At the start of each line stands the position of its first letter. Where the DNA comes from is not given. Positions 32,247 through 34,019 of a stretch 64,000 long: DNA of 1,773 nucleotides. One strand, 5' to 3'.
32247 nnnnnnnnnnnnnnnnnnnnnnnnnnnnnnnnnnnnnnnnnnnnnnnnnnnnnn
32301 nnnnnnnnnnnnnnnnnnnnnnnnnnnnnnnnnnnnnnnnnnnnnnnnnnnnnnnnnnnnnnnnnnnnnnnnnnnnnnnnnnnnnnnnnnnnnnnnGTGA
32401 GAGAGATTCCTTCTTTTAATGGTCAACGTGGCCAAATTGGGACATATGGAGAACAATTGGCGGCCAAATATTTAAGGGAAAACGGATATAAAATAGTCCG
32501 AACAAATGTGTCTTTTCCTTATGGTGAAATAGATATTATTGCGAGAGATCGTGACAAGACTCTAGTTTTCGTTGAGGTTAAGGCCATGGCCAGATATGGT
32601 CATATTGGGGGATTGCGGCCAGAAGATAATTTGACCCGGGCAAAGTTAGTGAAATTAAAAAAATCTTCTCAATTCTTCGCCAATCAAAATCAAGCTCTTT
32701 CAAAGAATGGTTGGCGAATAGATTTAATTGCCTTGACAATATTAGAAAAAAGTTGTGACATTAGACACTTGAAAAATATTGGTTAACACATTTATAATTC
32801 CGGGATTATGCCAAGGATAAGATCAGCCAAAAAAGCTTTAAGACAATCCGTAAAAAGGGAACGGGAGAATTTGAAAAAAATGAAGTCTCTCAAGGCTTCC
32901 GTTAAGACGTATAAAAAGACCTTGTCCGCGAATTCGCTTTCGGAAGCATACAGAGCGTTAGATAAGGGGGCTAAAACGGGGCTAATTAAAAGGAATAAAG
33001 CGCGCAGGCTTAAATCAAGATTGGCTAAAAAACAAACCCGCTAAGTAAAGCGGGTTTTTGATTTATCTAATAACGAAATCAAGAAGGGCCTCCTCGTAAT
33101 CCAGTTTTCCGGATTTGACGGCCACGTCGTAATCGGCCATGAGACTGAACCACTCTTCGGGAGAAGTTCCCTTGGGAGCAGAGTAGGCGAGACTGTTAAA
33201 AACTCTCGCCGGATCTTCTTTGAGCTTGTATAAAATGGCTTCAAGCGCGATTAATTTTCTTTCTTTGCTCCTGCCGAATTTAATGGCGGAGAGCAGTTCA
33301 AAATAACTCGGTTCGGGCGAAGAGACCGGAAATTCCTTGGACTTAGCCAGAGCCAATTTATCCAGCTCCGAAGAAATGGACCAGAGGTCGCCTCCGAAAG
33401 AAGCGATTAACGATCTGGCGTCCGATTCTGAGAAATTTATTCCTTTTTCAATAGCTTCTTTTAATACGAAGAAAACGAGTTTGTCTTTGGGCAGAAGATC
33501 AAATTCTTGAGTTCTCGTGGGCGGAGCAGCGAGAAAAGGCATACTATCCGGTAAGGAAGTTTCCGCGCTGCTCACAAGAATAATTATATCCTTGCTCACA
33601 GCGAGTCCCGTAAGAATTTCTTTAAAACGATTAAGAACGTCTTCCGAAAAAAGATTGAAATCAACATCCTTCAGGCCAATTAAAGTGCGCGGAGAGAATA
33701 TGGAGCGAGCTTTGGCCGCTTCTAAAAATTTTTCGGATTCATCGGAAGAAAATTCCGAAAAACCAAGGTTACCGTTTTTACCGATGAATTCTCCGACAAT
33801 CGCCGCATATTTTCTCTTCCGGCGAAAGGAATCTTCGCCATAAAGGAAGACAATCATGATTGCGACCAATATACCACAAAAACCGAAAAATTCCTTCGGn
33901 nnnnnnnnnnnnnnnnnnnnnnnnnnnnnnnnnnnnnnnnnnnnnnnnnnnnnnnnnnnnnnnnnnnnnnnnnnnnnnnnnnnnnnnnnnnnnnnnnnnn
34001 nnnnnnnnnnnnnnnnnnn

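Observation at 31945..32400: Divergent intergenic region with phased 16 bp palindromes, 84 bp direct repeats and DnaA-box-like sites upstream of yraN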

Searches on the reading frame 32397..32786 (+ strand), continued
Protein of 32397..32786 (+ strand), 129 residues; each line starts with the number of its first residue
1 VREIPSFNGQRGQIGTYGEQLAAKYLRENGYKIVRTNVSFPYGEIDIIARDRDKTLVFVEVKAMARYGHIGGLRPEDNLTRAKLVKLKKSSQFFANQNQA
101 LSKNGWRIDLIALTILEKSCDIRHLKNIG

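Call 77: find_encoding_contigs(protein=P0210, flank=10000, max_places=1)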
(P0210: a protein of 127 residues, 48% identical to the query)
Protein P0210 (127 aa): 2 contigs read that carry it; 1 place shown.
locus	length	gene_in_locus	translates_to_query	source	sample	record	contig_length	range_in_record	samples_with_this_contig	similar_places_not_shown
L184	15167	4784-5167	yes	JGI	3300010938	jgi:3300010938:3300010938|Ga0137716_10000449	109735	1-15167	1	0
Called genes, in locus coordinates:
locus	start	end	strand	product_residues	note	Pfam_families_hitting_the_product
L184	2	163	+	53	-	?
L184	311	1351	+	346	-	PF02388:FemAB, PF13480:Acetyltransf_6, PF02388:FemAB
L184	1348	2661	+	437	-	PF08245:Mur_ligase_M, PF02875:Mur_ligase_C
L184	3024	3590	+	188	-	PF09335:VTT_dom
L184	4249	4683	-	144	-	PF00961:LAGLIDADG_1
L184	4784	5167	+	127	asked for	PF01939:NucS_C (weak), PF02021:UPF0102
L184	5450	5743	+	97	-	-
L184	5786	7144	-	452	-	PF08245:Mur_ligase_M, PF02875:Mur_ligase_C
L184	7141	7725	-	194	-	PF01330:RuvA_N, PF00633:HHH (faint), PF14520:HHH_5, PF07499:RuvA_C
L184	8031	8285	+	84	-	PF01649:Ribosomal_S20p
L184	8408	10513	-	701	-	PF01138:RNase_PH, PF03725:RNase_PH_C (faint), PF03726:PNPase (weak), PF01138:RNase_PH, PF00013:KH_1, PF00575:S1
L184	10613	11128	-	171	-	PF01936:NYN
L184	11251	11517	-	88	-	PF00312:Ribosomal_S15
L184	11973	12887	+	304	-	PF02899:Phage_int_SAM_1, PF00589:Phage_integrase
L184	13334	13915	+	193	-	PF20803:PaaX_M, PF09827:CRISPR_Cas2 (weak)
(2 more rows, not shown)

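Call 79: find_homologous_proteins(query=L183:2113-3090:+, max_evalue=1e-10)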
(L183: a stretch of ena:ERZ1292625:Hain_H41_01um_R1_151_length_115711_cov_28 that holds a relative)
Query L183:2113-3090:+ (326 aa): 7999 proteins with E <= 1e-10 among 8000 candidates; the best 120 are listed.
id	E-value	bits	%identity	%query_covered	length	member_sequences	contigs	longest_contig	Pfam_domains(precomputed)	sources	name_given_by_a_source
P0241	2.0e-199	679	100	100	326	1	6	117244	PF17762.9,PF23552.3,PF02195.27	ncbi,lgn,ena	ncbi:MAG: ParB/RepB/Spo0J family partition protein [Patescibacteria group bacterium]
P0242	4.1e-134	465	75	99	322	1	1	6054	PF17762.9,PF23552.3,PF02195.27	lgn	-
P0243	1.1e-122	427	68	99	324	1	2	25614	PF17762.9,PF23552.3,PF02195.27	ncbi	ncbi:MAG: ParB/RepB/Spo0J family partition protein [Candidatus Paceibacterota bacterium]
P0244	4.2e-119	415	65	100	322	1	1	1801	PF17762.9,PF23552.3,PF02195.27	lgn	-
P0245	4.3e-117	409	63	99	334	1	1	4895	PF17762.9,PF23552.3,PF02195.27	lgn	-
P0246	4.5e-117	409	63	100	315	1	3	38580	PF17762.9,PF23552.3,PF02195.27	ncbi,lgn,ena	-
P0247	7.3e-117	408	70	87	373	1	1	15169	PF17762.9,PF23552.3,PF02195.27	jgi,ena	-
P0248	9.3e-116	404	62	99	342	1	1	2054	PF17762.9,PF23552.3,PF02195.27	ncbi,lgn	-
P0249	1.3e-115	404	59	99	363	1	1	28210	PF17762.9,PF23552.3,PF02195.27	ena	-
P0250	2.3e-114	400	63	100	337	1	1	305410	PF17762.9,PF23552.3,PF02195.27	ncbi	-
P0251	2.7e-114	400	61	99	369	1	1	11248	PF17762.9,PF23552.3,PF02195.27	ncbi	-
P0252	3.5e-114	399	64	100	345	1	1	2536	PF13936.13,PF17762.9,PF23552.3,PF02195.27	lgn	-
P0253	3.6e-114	399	60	99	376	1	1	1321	PF17762.9,PF23552.3,PF02195.27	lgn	-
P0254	1.0e-113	398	60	99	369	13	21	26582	PF17762.9,PF23552.3,PF02195.27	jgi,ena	-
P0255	3.2e-113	396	66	99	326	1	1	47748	PF17762.9,PF23552.3,PF02195.27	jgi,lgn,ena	-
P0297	6.8e-107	375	67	86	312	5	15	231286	PF17762.9,PF23552.3,PF02195.27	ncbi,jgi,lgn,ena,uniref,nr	ncbi:MAG: ParB-like protein partition protein [Candidatus Wolfebacteria bacterium GW2011_GWA1_44_24]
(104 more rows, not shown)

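Call 80: search_solved_structures(query=P0241, max_evalue=1e-10, show_alignments=0)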
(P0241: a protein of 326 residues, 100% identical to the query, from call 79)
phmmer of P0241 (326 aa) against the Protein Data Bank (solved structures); distinct sequences matched with E-value up to 1e-10: 13.
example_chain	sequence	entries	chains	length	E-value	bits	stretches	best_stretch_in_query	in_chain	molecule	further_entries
7nfu_A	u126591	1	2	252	2.4e-45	158.4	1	48-260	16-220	Nucleoid occlusion protein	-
7ng0_A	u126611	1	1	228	7.7e-45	156.8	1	63-260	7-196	Nucleoid occlusion protein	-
1vz0_A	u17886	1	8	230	1.2e-44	156.2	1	61-255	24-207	Chromosome-partitioning protein Spo0J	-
7bnk_A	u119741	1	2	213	9.4e-44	153.2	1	60-264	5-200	ParB family protein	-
6sdk_A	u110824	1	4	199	5.8e-43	150.6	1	62-260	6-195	Stage 0 sporulation protein J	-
7o0n_A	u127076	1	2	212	5.9e-43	150.6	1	61-264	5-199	ParB family protein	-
7bnr_A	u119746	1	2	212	6e-43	150.6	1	61-264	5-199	ParB family protein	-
7ol9_A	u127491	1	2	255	2.1e-42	148.7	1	55-261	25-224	Nucleoid occlusion protein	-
6t1f_A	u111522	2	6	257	9.2e-40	140.1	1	65-265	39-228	Chromosome-partitioning protein ParB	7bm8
4umk_A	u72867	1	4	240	1.1e-39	139.9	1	57-259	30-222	PROBABLE CHROMOSOME-PARTITIONING PROTEIN PARB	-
6y93_A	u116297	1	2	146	6.4e-20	75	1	151-261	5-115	Nucleoid occlusion protein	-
6s6h_A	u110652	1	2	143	1e-19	74.3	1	151-265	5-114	Chromosome-partitioning protein ParB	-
8qa8_A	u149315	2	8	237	7.1e-14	55.1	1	63-222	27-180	Transcriptional repressor protein KorB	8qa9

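Call 82: search_solved_structures(query=P0241, max_evalue=1e-10, show_alignments=5)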
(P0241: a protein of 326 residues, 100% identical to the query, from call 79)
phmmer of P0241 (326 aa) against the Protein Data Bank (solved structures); distinct sequences matched with E-value up to 1e-10: 13.
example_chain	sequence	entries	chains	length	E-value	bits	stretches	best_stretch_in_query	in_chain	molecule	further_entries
7nfu_A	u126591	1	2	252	2.4e-45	158.4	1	48-260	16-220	Nucleoid occlusion protein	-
7ng0_A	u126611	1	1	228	7.7e-45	156.8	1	63-260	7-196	Nucleoid occlusion protein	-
1vz0_A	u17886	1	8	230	1.2e-44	156.2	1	61-255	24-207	Chromosome-partitioning protein Spo0J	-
7bnk_A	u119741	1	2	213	9.4e-44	153.2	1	60-264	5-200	ParB family protein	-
6sdk_A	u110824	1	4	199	5.8e-43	150.6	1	62-260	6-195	Stage 0 sporulation protein J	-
7o0n_A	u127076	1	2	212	5.9e-43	150.6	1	61-264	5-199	ParB family protein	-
7bnr_A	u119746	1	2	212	6e-43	150.6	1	61-264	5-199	ParB family protein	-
7ol9_A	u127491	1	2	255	2.1e-42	148.7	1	55-261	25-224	Nucleoid occlusion protein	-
6t1f_A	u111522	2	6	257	9.2e-40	140.1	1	65-265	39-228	Chromosome-partitioning protein ParB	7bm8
4umk_A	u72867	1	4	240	1.1e-39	139.9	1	57-259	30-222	PROBABLE CHROMOSOME-PARTITIONING PROTEIN PARB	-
6y93_A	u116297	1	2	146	6.4e-20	75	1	151-261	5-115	Nucleoid occlusion protein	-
6s6h_A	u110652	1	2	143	1e-19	74.3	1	151-265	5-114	Chromosome-partitioning protein ParB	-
8qa8_A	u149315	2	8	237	7.1e-14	55.1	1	63-222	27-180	Transcriptional repressor protein KorB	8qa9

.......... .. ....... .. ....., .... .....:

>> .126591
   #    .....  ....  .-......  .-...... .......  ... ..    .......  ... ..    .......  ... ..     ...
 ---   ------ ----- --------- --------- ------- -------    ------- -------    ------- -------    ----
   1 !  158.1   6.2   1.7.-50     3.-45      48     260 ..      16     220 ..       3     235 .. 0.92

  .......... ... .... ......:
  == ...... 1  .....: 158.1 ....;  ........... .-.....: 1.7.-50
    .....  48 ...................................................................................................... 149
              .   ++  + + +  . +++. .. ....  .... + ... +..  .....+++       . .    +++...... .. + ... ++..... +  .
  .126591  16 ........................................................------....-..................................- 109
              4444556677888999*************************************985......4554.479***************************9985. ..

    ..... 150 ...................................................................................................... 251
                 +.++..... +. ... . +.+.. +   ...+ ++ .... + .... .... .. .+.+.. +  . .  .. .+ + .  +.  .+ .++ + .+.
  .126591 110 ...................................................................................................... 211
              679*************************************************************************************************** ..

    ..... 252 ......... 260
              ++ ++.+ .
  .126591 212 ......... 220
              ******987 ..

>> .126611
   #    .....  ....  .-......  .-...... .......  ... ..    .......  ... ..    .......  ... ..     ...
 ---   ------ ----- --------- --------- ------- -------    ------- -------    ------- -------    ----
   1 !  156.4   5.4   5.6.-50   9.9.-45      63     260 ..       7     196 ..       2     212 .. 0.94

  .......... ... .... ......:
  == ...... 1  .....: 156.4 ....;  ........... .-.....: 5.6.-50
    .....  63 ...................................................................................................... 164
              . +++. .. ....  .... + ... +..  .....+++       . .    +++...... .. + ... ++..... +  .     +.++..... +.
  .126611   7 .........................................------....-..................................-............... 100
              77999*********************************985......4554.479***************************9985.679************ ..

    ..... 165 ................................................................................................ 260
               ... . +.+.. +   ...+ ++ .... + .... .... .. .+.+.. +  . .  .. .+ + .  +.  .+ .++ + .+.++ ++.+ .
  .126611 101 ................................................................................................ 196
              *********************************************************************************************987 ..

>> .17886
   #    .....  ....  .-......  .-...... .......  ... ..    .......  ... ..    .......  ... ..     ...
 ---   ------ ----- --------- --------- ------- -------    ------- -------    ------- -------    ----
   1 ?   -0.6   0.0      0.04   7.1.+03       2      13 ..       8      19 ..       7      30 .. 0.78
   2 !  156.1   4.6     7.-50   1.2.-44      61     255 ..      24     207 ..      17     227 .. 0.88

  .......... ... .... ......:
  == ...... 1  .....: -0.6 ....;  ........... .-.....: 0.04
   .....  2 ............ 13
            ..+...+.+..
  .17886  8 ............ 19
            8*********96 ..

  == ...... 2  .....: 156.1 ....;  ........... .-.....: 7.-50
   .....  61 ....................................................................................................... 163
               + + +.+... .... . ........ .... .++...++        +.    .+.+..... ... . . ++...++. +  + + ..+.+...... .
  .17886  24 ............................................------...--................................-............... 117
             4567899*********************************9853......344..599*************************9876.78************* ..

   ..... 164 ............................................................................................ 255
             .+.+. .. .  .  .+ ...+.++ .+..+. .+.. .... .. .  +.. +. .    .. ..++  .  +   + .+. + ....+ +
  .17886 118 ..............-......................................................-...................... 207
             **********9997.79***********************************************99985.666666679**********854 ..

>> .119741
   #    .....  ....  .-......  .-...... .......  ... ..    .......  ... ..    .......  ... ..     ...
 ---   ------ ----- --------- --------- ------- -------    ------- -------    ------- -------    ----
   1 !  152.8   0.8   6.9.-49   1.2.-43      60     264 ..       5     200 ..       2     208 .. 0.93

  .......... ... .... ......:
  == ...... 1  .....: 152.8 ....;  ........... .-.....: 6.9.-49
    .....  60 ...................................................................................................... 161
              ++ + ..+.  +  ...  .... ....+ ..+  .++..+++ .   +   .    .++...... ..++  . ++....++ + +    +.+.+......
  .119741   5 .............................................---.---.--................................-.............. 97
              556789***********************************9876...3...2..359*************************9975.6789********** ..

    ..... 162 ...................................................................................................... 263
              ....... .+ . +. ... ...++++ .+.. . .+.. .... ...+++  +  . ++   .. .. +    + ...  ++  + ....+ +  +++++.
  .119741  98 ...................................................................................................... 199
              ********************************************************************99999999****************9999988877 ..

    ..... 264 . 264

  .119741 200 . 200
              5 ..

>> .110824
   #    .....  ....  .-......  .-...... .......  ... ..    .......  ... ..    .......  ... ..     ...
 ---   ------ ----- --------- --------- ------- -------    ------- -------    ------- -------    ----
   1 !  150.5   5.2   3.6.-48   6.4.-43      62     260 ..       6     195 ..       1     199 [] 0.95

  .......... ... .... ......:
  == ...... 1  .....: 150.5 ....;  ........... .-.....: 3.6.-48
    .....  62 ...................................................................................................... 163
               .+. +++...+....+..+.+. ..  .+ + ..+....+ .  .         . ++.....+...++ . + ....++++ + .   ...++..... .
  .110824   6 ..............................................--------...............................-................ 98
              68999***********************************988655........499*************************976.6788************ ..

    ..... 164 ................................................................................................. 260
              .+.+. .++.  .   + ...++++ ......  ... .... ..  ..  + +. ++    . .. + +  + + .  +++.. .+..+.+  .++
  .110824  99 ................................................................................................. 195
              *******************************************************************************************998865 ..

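Call 83: find_encoding_contigs(protein=P0297, flank=10000, max_places=1)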
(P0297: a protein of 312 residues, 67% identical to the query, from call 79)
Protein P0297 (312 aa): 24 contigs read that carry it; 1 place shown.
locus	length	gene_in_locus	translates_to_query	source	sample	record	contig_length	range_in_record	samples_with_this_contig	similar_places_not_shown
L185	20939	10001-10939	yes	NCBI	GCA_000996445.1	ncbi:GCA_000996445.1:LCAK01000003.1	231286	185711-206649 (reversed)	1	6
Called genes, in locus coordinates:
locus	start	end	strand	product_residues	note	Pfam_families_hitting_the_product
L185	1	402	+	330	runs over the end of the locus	PF02618:YceG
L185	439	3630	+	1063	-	PF04563:RNA_pol_Rpb2_1, PF04561:RNA_pol_Rpb2_2, PF04565:RNA_pol_Rpb2_3, PF10385:RNA_pol_Rpb2_45, PF00562:RNA_pol_Rpb2_6, PF04560:RNA_pol_Rpb2_7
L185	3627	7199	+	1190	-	PF04997:RNA_pol_Rpb1_1, PF00623:RNA_pol_Rpb1_2, PF04983:RNA_pol_Rpb1_3, PF05000:RNA_pol_Rpb1_4 (weak), PF04998:RNA_pol_Rpb1_5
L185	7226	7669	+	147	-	PF01250:Ribosomal_S6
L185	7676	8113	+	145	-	PF00436:SSB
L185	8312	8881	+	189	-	PF01569:PAP2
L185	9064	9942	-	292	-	-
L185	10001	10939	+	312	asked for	PF02195:ParB_N, PF17762:HTH_ParB, PF23552:ParB_C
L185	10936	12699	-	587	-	PF13328:HD_4, PF01966:HD, PF04607:RelA_SpoT, PF02824:TGS, PF01842:ACT (weak), PF13291:ACT_4, PF22629:ACT_AHAS_ss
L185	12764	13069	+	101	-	-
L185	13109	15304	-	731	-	PF01751:Toprim, PF01131:Topoisom_bac, PF01396:Zn_ribbon_Top1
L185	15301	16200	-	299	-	PF02481:DNA_processg_A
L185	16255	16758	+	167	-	-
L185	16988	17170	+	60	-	-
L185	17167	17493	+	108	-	PF01245:Ribosomal_L19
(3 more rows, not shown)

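Call 84: find_encoding_contigs(protein=P0250, flank=10000, max_places=1)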
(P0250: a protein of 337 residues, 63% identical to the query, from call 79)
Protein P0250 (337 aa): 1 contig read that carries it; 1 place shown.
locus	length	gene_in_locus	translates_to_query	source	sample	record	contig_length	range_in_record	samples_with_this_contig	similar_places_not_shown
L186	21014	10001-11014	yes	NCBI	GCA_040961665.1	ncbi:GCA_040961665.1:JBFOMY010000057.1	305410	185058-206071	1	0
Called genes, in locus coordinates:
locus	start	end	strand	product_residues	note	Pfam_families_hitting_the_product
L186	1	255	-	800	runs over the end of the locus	PF02384:N6_Mtase, PF01170:UPF0020 (faint), PF13847:Methyltransf_31 (faint), PF07669:Eco57I (weak), PF01420:Methylase_S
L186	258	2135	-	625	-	PF00270:DEAD, PF04851:ResIII, PF18766:SWI2_SNF2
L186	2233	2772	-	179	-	PF04313:HSDR_N (weak), PF13588:HSDR_N_2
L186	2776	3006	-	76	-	PF12728:HTH_17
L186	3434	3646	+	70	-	-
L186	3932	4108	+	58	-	-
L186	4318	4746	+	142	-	-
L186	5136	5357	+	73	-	PF12728:HTH_17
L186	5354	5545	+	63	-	-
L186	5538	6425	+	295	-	PF02899:Phage_int_SAM_1, PF13495:Phage_int_SAM_4, PF00589:Phage_integrase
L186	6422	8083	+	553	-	PF00239:Resolvase, PF13408:Zn_ribbon_recom (weak)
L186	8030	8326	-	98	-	PF01245:Ribosomal_L19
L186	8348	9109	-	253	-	PF00849:PseudoU_synth_2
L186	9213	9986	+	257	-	PF00142:Fer4_NifH (weak), PF01656:CbiA, PF02374:ArsA_ATPase, PF06564:CBP_BcsQ (weak), PF09140:MipZ (weak), PF10609:ParA, PF13614:AAA_31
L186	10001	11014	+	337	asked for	PF02195:ParB_N, PF17762:HTH_ParB, PF23552:ParB_C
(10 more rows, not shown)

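Call 95: search_protein_representatives(protein=P0241)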
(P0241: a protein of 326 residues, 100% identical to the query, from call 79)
Query: 326 residues. Proteins with E-value up to 0.001 (for the whole library): 78275; up to 1e-10: 41603; up to 1e-30: 8185. The best 150 are listed.
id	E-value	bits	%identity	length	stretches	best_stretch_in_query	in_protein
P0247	2.3e-117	407.9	67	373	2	44-326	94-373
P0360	5.9e-103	360.7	63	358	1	29-322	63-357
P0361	7.2e-102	357.1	62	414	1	37-323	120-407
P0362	1.8e-100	352.5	64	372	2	51-323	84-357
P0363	4.9e-93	328.1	55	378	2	49-322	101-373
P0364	1.1e-91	323.7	56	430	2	50-324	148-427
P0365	4.0e-90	318.5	58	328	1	57-322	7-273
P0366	7.4e-90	317.7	53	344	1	1-324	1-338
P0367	4.9e-89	315.0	58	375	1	52-322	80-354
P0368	1.2e-88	313.7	49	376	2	44-325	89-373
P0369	5.1e-88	311.7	55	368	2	51-323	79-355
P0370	7.1e-88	311.2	52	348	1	2-323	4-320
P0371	1.0e-87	310.7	53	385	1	21-322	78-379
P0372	4.3e-87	308.6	52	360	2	53-323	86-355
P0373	7.3e-87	307.8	51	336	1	2-322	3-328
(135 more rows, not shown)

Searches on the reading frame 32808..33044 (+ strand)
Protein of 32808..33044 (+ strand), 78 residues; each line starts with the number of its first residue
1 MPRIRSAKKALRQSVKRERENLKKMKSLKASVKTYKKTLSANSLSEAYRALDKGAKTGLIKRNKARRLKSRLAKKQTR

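Call 12: search_protein_families(library=pfam, proteins=[window:32808-33044:+])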
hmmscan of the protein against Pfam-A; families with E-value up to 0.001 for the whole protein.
window:32808-33044:+ (78 aa): 1 family
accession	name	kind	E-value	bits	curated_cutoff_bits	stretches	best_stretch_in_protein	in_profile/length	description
PF01649.23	Ribosomal_S20p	-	7.2e-12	46.2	29.5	1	3-75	2-81/83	Ribosomal protein S20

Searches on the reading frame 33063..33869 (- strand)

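Call 12: search_protein_families(library=pfam, proteins=[window:33063-33869:-])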
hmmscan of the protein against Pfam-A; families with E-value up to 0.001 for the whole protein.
window:33063-33869:- (268 aa): 0 families

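Call 61: search_protein_families(library=ncbifam, proteins=[window:33063-33869:-], max_evalue=0.01)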
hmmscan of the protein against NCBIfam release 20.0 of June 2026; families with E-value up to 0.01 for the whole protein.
window:33063-33869:- (268 aa): 1 family
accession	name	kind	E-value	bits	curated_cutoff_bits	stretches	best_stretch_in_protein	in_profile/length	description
TIGR01128.2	holA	equivalog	7.9e-19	68.1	80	1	6-178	1-178/316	DNA polymerase III subunit delta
